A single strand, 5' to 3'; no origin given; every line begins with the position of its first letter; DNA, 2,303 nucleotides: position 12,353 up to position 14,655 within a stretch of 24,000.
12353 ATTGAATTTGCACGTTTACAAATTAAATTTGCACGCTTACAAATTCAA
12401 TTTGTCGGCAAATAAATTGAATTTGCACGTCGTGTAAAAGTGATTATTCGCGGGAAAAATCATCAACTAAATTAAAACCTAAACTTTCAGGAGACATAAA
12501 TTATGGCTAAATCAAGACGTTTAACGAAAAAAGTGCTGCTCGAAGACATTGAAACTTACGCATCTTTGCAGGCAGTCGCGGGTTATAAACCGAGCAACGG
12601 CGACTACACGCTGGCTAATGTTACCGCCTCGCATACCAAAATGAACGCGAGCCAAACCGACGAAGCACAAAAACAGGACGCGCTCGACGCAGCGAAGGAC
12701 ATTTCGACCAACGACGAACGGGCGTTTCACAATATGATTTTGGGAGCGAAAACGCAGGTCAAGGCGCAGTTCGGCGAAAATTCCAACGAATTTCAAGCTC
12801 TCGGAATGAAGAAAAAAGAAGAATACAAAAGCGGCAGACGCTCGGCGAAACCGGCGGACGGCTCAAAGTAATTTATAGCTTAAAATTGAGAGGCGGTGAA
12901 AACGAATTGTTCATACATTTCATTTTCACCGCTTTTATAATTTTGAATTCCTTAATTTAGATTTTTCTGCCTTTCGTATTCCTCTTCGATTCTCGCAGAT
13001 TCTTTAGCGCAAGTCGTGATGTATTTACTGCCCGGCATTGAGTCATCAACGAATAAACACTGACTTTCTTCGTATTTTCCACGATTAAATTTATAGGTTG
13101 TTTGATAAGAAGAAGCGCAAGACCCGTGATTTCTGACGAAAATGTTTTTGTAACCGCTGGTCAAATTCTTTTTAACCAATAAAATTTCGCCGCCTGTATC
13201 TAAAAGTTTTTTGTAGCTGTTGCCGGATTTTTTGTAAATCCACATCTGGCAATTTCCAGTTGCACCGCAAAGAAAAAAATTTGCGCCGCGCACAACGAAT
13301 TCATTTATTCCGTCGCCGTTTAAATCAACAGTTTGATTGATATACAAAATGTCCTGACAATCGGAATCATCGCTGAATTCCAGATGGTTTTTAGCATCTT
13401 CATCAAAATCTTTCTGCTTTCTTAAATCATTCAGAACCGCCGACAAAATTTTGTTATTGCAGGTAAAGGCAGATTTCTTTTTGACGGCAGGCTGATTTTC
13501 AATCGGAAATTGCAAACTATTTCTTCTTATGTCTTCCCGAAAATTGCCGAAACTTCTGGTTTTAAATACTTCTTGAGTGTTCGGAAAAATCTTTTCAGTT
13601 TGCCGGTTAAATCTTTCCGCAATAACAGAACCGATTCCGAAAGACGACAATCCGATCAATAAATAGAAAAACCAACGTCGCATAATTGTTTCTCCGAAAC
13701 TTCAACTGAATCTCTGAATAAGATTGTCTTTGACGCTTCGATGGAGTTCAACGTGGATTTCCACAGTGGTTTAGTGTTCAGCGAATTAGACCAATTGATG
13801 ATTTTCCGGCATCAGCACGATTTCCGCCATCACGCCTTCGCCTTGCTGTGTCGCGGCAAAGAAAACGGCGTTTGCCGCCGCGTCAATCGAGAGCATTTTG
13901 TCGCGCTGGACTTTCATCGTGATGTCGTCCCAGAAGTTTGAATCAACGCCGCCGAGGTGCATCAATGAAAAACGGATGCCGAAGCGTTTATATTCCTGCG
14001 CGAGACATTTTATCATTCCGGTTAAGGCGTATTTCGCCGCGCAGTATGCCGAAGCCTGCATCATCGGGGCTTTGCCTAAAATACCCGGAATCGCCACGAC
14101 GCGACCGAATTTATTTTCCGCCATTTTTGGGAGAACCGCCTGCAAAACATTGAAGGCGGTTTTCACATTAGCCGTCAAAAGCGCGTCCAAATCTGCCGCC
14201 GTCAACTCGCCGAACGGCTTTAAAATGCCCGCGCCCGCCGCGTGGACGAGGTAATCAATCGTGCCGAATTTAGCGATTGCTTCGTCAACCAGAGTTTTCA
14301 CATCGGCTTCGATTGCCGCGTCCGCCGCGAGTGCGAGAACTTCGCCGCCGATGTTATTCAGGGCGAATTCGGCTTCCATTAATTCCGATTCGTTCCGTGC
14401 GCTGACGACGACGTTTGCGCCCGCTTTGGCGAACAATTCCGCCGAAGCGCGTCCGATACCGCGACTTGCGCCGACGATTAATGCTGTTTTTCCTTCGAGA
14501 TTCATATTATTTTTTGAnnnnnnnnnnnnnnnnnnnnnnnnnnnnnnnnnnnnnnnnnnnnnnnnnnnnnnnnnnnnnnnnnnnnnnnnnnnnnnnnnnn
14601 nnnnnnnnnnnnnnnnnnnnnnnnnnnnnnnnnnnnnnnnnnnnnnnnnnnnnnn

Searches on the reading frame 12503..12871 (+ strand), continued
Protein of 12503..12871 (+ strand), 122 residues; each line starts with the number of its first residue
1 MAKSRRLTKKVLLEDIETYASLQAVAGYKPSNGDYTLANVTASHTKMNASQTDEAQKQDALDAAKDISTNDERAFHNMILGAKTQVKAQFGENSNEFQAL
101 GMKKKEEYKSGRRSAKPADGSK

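Call 57: find_encoding_contigs(protein=P0230, flank=4000, max_places=2)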
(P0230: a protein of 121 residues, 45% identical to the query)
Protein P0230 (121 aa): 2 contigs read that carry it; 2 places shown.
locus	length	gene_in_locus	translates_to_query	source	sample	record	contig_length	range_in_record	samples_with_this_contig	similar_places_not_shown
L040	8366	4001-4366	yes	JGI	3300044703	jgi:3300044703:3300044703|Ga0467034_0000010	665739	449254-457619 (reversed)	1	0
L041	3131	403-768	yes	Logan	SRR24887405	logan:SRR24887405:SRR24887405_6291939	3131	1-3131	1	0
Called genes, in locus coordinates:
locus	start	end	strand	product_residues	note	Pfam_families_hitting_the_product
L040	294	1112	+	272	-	PF00590:TP_methylase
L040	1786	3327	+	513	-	-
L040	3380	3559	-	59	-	-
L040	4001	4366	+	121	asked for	-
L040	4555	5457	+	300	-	-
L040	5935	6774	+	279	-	-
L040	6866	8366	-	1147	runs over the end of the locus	PF26549:Tricorn_N, PF26549:Tricorn_N, PF26550:Tricorn_2nd, PF07676:PD40, PF25174:Beta-prop_THOC3 (weak), PF14684:Tricorn_C1, PF14685:PDZ_Tricorn, PF03572:Peptidase_S41, +4 more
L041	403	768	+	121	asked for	-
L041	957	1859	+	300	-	-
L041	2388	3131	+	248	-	?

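Call 68: search_dna_similar(query=window:12503-12868:+, collection=plasmids, mode=protein, max_evalue=0.001)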
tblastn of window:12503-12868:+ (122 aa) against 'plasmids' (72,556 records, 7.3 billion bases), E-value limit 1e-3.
Records with a match: 1; places in all: 1; records where one place covers at least 80% of the query: 1.
Best place of each record, by identity: <60% 1.
By first word of the organism name: Nostoc 1.
By predicted mobility (MOB-suite, as given by PLSDB): non-mobilizable 1.
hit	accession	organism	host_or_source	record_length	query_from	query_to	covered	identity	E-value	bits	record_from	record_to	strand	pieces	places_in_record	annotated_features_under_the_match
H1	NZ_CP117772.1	Nostoc sp. UHCC 0926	whole organism,lichen surface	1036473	4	113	90%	32.7%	1e-7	56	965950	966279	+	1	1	none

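Call 69: search_dna_similar(query=window:12503-12868:+, collection=phages, mode=protein, max_evalue=0.001)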
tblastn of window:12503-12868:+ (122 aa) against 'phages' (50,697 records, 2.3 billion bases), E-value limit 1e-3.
No match.

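Call 70: get_annotated_region(hit=H1, flank=3000)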
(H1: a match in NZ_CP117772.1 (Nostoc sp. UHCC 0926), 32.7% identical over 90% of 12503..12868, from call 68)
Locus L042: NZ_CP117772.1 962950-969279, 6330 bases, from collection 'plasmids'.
description: Nostoc sp. UHCC 0926 plasmid pn1, complete sequence
organism: Nostoc sp. UHCC 0926 (NCBI taxid 3025190)
taxonomy: Bacteria; Cyanobacteriota; Cyanophyceae; Nostocales; Nostocaceae; Nostoc; Nostoc sp. UHCC 0926
host: -; source: whole organism,lichen surface; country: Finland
typing (MOB-suite, as given by PLSDB): non-mobilizable; mating-pair formation MPF_T
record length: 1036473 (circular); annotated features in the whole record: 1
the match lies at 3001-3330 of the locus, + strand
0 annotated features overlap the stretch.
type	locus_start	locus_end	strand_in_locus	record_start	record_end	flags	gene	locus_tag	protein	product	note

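Call 79: list_cluster_members(proteins=[P0001, P0006, P0015, P0186, P0286])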
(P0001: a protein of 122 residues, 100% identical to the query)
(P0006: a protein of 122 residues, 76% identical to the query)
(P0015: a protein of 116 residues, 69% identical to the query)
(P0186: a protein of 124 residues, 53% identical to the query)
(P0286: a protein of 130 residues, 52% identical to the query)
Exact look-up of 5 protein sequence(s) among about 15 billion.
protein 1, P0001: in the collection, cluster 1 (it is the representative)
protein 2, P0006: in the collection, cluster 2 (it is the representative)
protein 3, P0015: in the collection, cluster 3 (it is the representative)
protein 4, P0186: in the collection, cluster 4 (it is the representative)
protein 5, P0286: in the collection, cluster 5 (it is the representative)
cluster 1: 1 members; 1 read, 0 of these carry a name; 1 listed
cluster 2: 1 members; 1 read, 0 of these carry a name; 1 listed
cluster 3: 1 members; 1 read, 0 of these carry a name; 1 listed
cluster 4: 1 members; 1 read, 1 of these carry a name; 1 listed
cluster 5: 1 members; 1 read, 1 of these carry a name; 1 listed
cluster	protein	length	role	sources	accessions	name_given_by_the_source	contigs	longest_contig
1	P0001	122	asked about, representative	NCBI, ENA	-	-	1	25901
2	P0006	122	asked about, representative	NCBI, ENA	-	-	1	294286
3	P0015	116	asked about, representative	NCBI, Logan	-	-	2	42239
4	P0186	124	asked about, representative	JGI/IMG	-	DNA-binding GntR family transcriptional regulator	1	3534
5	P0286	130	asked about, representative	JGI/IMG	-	chemotaxis regulatin CheY-phosphate phosphatase CheZ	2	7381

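Call 89: find_encoding_contigs(protein=P0195, flank=3000, max_places=2)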
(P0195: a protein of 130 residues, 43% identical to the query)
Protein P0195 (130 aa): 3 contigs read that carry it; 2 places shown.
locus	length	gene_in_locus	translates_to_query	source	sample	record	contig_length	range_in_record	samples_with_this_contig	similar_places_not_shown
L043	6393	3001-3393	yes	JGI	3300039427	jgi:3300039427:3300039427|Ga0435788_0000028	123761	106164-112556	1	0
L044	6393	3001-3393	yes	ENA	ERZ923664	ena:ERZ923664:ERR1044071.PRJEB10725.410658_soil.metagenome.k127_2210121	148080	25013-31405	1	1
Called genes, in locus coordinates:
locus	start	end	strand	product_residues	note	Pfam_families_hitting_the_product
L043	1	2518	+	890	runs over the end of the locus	PF13676:TIR_2, PF00931:NB-ARC, PF13401:AAA_22 (weak), PF17874:TPR_MalT, PF13424:TPR_12, PF13424:TPR_12, PF17874:TPR_MalT, PF13424:TPR_12, +18 more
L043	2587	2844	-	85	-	-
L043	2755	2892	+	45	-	-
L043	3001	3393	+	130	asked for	-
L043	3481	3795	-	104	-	PF13560:HTH_31 (weak), PF01381:HTH_3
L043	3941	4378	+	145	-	-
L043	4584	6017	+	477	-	PF00206:Lyase_1, PF10415:FumaraseC_C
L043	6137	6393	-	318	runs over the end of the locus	PF05048:NosD (faint), PF13229:Beta_helix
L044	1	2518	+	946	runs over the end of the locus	PF01582:TIR, PF13676:TIR_2, PF00931:NB-ARC, PF17874:TPR_MalT, PF13424:TPR_12, PF13424:TPR_12, PF17874:TPR_MalT, PF13424:TPR_12, +17 more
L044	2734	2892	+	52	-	-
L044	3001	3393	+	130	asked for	-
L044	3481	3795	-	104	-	PF13560:HTH_31 (weak), PF01381:HTH_3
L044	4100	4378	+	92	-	-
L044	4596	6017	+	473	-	PF00206:Lyase_1, PF10415:FumaraseC_C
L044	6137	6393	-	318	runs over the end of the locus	PF05048:NosD (faint), PF13229:Beta_helix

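Call 90: find_encoding_contigs(protein=P0224, flank=3000, max_places=2)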
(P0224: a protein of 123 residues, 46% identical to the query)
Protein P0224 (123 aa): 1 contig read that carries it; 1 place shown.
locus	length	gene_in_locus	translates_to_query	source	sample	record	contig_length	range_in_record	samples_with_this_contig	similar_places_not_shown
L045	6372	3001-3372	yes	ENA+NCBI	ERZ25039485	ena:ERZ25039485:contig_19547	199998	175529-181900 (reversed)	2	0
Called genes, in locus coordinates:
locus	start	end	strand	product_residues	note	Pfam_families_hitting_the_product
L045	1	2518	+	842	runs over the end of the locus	PF00931:NB-ARC, PF13401:AAA_22, PF17874:TPR_MalT, PF13424:TPR_12, PF13424:TPR_12, PF13424:TPR_12, PF13424:TPR_12, PF13424:TPR_12, +19 more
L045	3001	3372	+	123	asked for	-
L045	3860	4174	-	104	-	PF13560:HTH_31 (weak), PF01381:HTH_3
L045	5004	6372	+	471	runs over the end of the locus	-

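Call 94: search_protein_families(library=pfam, proteins=[L007:2-3502:+, L017:1224-3419:+, L020:1-2073:+, L024:3-2057:+, L043:2-2518:+, L045:2-2518:+], max_evalue=0.00001)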
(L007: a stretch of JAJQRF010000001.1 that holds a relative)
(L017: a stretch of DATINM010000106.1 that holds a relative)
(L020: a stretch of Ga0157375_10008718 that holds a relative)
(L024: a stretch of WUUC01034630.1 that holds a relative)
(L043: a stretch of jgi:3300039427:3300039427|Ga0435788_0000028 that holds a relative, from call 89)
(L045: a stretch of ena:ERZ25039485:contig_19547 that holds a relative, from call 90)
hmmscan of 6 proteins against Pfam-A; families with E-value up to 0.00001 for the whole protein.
L007:2-3502:+ (1167 aa): 13 families
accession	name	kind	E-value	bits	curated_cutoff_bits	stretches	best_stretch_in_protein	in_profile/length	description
PF13424.12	TPR_12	-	1.4e-115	378.1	30.1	7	896-971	2-77/77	Tetratricopeptide repeat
PF13374.12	TPR_10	-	2.3e-71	234.4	27.5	6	938-978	1-41/42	Tetratricopeptide repeat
PF00515.34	TPR_1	-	5.2e-33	112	27.8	1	1065-1097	1-33/34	Tetratricopeptide repeat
PF13181.12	TPR_8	-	6.2e-33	110.6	25.7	0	939-970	1-32/34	Tetratricopeptide repeat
PF07719.23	TPR_2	-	1.5e-25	87.6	27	0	857-886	3-32/34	Tetratricopeptide repeat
PF24885.1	TPR_NPHP3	-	4.9e-24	85.5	100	2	936-1054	96-214/239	Nephrocystin-3 TPR domain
PF13289.12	SIR2_2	-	1.2e-22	80.9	24.5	1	238-365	2-124/141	SIR2-like domain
PF00931.28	NB-ARC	-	2.3e-14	53.7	23.5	1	446-637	4-209/248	NB-ARC domain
PF13176.12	TPR_7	-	1.4e-11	44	27.9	0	944-971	4-31/36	Tetratricopeptide repeat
PF13431.12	TPR_17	-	2.5e-08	34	24.4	0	1017-1044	7-34/34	Tetratricopeptide repeat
PF17874.7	TPR_MalT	-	2.7e-07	30.6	45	0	864-1013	10-154/336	MalT-like TPR region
PF13432.12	TPR_16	-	4.1e-07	30.8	32.7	0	1030-1094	4-60/65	Tetratricopeptide repeat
PF13371.12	TPR_9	-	5.4e-07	30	35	0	1038-1094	10-58/73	Tetratricopeptide repeat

L017:1224-3419:+ (731 aa): 7 families
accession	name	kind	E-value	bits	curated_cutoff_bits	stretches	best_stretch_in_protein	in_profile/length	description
PF13271.11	DUF4062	-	3.5e-16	59.6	24.7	1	8-83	2-82/82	Domain of unknown function (DUF4062)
PF13424.12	TPR_12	-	1.8e-11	44.5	30.1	1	641-709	5-75/77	Tetratricopeptide repeat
PF13181.12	TPR_8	-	1.5e-10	40.8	25.7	0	643-670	5-32/34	Tetratricopeptide repeat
PF00515.34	TPR_1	-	8.6e-10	38.5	27.8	0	681-708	3-30/34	Tetratricopeptide repeat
PF13176.12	TPR_7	-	1.9e-09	37.3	27.9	1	642-675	2-35/36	Tetratricopeptide repeat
PF07719.23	TPR_2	-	1.3e-07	31.6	27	0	681-709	3-31/34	Tetratricopeptide repeat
PF00931.28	NB-ARC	-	2.3e-06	27.5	23.5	1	242-429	10-211/248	NB-ARC domain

L020:1-2073:+ (691 aa): 11 families
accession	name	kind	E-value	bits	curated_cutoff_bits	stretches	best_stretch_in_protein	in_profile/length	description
PF13424.12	TPR_12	-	9.1e-83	273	30.1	5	420-496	1-77/77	Tetratricopeptide repeat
PF13374.12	TPR_10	-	5.8e-70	229.9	27.5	5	505-546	1-42/42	Tetratricopeptide repeat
PF24885.1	TPR_NPHP3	-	1e-35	123.7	100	3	475-577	110-212/239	Nephrocystin-3 TPR domain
PF07719.23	TPR_2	-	1.6e-22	78.1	27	0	590-620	1-31/34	Tetratricopeptide repeat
PF13181.12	TPR_8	-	6.7e-22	76.2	25.7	1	590-621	1-32/34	Tetratricopeptide repeat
PF00515.34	TPR_1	-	1.9e-19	69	27.8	1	590-621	1-32/34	Tetratricopeptide repeat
PF13431.12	TPR_17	-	3.2e-15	55.5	24.4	0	584-610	7-33/34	Tetratricopeptide repeat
PF00931.28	NB-ARC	-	7.6e-11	42.2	23.5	1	8-204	41-245/248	NB-ARC domain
PF13432.12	TPR_16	-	7.5e-10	39.5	32.7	0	511-578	2-61/65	Tetratricopeptide repeat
PF17874.7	TPR_MalT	-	2.2e-07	30.9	45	0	515-631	10-121/336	MalT-like TPR region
PF13176.12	TPR_7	-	2.3e-07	30.8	27.9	0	592-622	1-31/36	Tetratricopeptide repeat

L024:3-2057:+ (685 aa): 12 families
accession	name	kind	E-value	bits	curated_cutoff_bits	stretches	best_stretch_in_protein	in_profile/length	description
PF13424.12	TPR_12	-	2.5e-72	239.5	30.1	5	414-488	2-76/77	Tetratricopeptide repeat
PF13374.12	TPR_10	-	2.6e-54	180.2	27.5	3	498-539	1-42/42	Tetratricopeptide repeat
PF00515.34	TPR_1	-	2.2e-21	75.1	27.8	1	458-488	2-32/34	Tetratricopeptide repeat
PF13181.12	TPR_8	-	2.3e-21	74.5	25.7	0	500-530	2-32/34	Tetratricopeptide repeat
PF07719.23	TPR_2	-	1.6e-18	65.7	27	0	499-529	1-31/34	Tetratricopeptide repeat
PF24885.1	TPR_NPHP3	-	5.9e-17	62.3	100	1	395-532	78-216/239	Nephrocystin-3 TPR domain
PF13176.12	TPR_7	-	1.1e-13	50.5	27.9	0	586-614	2-30/36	Tetratricopeptide repeat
PF00931.28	NB-ARC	-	2.5e-12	47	23.5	1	6-200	4-212/248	NB-ARC domain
PF13431.12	TPR_17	-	4.7e-10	39.4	24.4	0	493-519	7-33/34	Tetratricopeptide repeat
PF13174.12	TPR_6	-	3.9e-07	30.7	26.3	0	589-606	6-23/33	Tetratricopeptide repeat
PF01535.26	PPR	-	4.9e-07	30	25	0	465-481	8-24/31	PPR repeat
PF13428.12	TPR_14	-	4.8e-06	27.2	23.5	0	631-657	7-33/44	Tetratricopeptide repeat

L043:2-2518:+ (838 aa): 20 families
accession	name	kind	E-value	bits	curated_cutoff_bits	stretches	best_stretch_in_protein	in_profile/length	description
PF13424.12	TPR_12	-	1.6e-54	182.5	30.1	4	584-654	2-74/77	Tetratricopeptide repeat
PF13374.12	TPR_10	-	3.3e-36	122.7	27.5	0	625-654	2-31/42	Tetratricopeptide repeat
PF07719.23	TPR_2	-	1.5e-34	115.6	27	0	626-656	2-32/34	Tetratricopeptide repeat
PF13181.12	TPR_8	-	2.1e-27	93.4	25.7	0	585-616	1-32/34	Tetratricopeptide repeat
PF24885.1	TPR_NPHP3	-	2.5e-26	93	100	1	660-737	94-173/239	Nephrocystin-3 TPR domain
PF00515.34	TPR_1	-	8.5e-24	82.8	27.8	0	626-655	2-31/34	Tetratricopeptide repeat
PF17874.7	TPR_MalT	-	1.9e-21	77.2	45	2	481-651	17-187/336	MalT-like TPR region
PF13428.12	TPR_14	-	2.4e-17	62.1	23.5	0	628-655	4-31/44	Tetratricopeptide repeat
PF07721.20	TPR_4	-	1.6e-16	59.6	27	0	626-648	2-24/26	Tetratricopeptide repeat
PF13176.12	TPR_7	-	1.9e-15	56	27.9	0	587-619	1-33/36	Tetratricopeptide repeat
PF13414.12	TPR_11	-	7e-10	38.9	26.8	0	632-655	1-24/42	TPR repeat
PF00931.28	NB-ARC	-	1.9e-09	37.6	23.5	1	106-295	5-203/248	NB-ARC domain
PF13431.12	TPR_17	-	9.1e-08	32.2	24.4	0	665-685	13-33/34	Tetratricopeptide repeat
PF14938.12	SNAP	-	1.2e-07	31.9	25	0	600-730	50-180/282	Soluble NSF attachment protein, SNAP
PF13401.12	AAA_22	-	1.4e-07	32.3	27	1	117-224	4-106/130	AAA domain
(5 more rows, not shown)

L045:2-2518:+ (838 aa): 17 families
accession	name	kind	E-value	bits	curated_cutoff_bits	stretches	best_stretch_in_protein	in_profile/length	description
PF13424.12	TPR_12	-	4.9e-57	190.5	30.1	5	664-736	2-76/77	Tetratricopeptide repeat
PF13374.12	TPR_10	-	2.5e-49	164.4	27.5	3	705-738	2-35/42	Tetratricopeptide repeat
PF07719.23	TPR_2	-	2.2e-34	115.2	27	0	706-735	2-31/34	Tetratricopeptide repeat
PF13176.12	TPR_7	-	7.8e-29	97.7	27.9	0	707-740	1-34/36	Tetratricopeptide repeat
PF24885.1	TPR_NPHP3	-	9.1e-24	84.6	100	1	450-579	83-217/239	Nephrocystin-3 TPR domain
PF00515.34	TPR_1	-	4.5e-21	74.2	27.8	0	625-655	1-31/34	Tetratricopeptide repeat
PF17874.7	TPR_MalT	-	5.8e-19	69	45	2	481-652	17-188/336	MalT-like TPR region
PF07721.20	TPR_4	-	4.1e-18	64.5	27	0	626-650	2-26/26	Tetratricopeptide repeat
PF13181.12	TPR_8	-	4.1e-16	58.1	25.7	0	585-616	1-32/34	Tetratricopeptide repeat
PF00931.28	NB-ARC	-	3.3e-13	49.9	23.5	1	106-297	3-201/248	NB-ARC domain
PF13428.12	TPR_14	-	5.6e-12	45.5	23.5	0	708-733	4-29/44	Tetratricopeptide repeat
PF04212.24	MIT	-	1e-10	42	30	0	545-573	4-32/66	MIT (microtubule interacting and transport) domain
PF13401.12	AAA_22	-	2.6e-09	37.9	27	1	119-224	4-108/130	AAA domain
PF14938.12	SNAP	-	1.8e-08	34.7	25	0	519-650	49-180/282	Soluble NSF attachment protein, SNAP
PF07720.18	TPR_3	-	6.5e-07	29.7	20.7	0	628-648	4-24/34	Tetratricopeptide repeat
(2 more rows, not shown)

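Call 96: search_protein_families(library=pfam, proteins=[L009:571-3681:+, L010:3-2507:+, L010:3070-3816:+, L014:1062-2447:+, L014:4393-5859:-, L016:748-2568:+, L016:2484-3503:+, L016:4358-7801:+, L018:4389-5642:+, L042:3554-4513:-], max_evalue=0.00001)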
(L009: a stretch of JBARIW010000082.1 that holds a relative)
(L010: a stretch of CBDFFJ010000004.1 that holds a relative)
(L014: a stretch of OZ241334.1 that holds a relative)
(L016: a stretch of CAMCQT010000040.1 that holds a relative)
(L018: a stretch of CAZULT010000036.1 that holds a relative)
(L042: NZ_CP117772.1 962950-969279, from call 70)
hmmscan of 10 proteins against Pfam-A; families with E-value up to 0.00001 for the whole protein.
L009:571-3681:+ (1037 aa): 4 families
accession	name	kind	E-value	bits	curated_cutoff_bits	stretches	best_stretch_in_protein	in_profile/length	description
PF07669.17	Eco57I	-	1.6e-44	152.5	25.3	1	476-664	1-171/171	Eco57I restriction-modification methylase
PF12950.13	TaqI_C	-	2.9e-15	57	26.5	1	784-962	1-118/118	TaqI-like C-terminal specificity domain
PF20473.4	MmeI_Mtase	-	6.9e-12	45.5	27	1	408-588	16-151/259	MmeI, DNA-methyltransferase domain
PF02384.22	N6_Mtase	-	9.5e-12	45.3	20.4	1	347-503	4-105/311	N-6 DNA Methylase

L010:3-2507:+ (835 aa): 1 family
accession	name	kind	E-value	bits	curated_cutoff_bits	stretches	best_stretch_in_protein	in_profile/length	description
PF00521.26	DNA_topoisoIV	-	1.2e-103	347.7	31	1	34-442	1-419/432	DNA gyrase/topoisomerase IV, subunit A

L010:3070-3816:+ (249 aa): 0 families

L014:1062-2447:+ (462 aa): 2 families
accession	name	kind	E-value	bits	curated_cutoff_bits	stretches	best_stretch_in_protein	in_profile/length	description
PF01546.33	Peptidase_M20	-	6.9e-36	124.5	24.6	1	89-451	1-200/206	Peptidase family M20/M25/M40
PF07687.19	M20_dimer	-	2.4e-20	72.9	21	1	199-358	1-105/107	Peptidase dimerisation domain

L014:4393-5859:- (489 aa): 0 families

L016:748-2568:+ (607 aa): 4 families
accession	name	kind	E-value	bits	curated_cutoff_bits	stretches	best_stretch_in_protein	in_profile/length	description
PF03781.23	FGE-sulfatase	-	1.9e-54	185.4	23.3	1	378-603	4-254/255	Sulfatase-modifying factor enzyme 1-like domain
PF00069.31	Pkinase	-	1.3e-45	156.3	31.7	1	36-237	1-198/263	Protein kinase domain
PF07714.23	PK_Tyr_Ser-Thr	-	1.3e-32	113.5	23.1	1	38-233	3-201/258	Protein tyrosine and serine/threonine kinase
PF01636.29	APH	-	8.1e-06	26.2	23.2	0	155-183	169-198/239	Phosphotransferase enzyme family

L016:2484-3503:+ (340 aa): 0 families

L016:4358-7801:+ (1148 aa): 6 families
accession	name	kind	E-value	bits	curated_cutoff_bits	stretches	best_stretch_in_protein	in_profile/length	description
PF17757.6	UvrB_inter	-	3.7e-24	85.1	22.9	1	163-250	3-91/91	UvrB interaction domain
PF00270.35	DEAD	-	4.2e-24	85.6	26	1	597-758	1-164/167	DEAD/DEAH box helicase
PF03461.20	TRCF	-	1.4e-21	77.1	25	1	1014-1091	2-79/95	TRCF domain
PF00271.37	Helicase_C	-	3e-20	72.9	23.5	1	798-900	10-108/110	Helicase conserved C-terminal domain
PF02559.22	CarD_TRCF_RID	-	1e-19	70.7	23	1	474-528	3-57/57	CarD-like/TRCF RID domain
PF04851.21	ResIII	-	3.3e-07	30.8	22.5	1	598-753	6-162/164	Type III restriction enzyme, res subunit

L018:4389-5642:+ (418 aa): 0 families

L042:3554-4513:- (320 aa): 2 families
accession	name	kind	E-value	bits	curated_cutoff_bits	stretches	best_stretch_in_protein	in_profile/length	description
PF01545.26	Cation_efflux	-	2.1e-42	145.6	26.6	1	22-215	2-198/198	Cation efflux family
PF16916.11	ZT_dimer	-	2.7e-21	75.8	26.7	1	219-296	1-77/78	Dimerisation domain of Zinc Transporter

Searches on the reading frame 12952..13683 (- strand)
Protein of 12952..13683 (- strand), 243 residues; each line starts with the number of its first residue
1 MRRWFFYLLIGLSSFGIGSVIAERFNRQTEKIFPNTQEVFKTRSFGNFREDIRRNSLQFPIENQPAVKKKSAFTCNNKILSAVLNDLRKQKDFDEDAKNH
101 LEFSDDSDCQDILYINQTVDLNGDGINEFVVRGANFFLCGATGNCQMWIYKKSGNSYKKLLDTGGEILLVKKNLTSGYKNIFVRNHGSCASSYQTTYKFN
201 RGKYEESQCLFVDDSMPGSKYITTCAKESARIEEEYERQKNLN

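Call 8: search_protein_families(library=pfam, proteins=[window:12952-13683:-], max_evalue=0.01)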
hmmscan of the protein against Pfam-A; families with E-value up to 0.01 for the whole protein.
window:12952-13683:- (243 aa): 0 families

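Call 29: search_protein_families(library=ncbifam, proteins=[window:12952-13683:-], max_evalue=0.1)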
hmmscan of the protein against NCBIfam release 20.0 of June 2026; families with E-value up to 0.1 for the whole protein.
window:12952-13683:- (243 aa): 1 family
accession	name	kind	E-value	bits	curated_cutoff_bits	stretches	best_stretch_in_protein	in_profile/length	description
NF047539.1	XAC2610_fam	domain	3.8e-05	24.1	35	1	118-205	3-85/89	XAC2610-related protein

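Call 30: search_protein_families(library=phrogs, proteins=[window:12952-13683:-], max_evalue=0.1)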
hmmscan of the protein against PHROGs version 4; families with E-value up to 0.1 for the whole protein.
window:12952-13683:- (243 aa): 0 families

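Call 44: search_protein_families(library=padloc, proteins=[window:12952-13683:-], max_evalue=0.1)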
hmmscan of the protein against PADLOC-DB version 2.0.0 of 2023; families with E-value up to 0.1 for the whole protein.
window:12952-13683:- (243 aa): 0 families

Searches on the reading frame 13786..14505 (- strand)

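Call 8: search_protein_families(library=pfam, proteins=[window:13786-14505:-], max_evalue=0.01)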
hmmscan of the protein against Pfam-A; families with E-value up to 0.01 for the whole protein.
window:13786-14505:- (239 aa): 5 families
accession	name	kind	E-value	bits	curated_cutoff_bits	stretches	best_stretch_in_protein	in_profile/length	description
PF00106.31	adh_short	-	1.3e-47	162.3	26.6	1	6-196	1-191/195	short chain dehydrogenase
PF13561.12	adh_short_C2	-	2.9e-34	119.1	27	1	12-198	1-187/236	Enoyl-(Acyl carrier protein) reductase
PF08659.16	KR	-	3.9e-15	56.7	22.6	1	7-168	2-163/180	KR domain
PF01370.27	Epimerase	-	3.6e-05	23.7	20.9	1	8-187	1-175/240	NAD dependent epimerase/dehydratase family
PF02882.25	THF_DHG_CYH_C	-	0.0015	18.3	27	1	2-42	33-73/160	Tetrahydrofolate dehydrogenase/cyclohydrolase, NAD(P)-binding domain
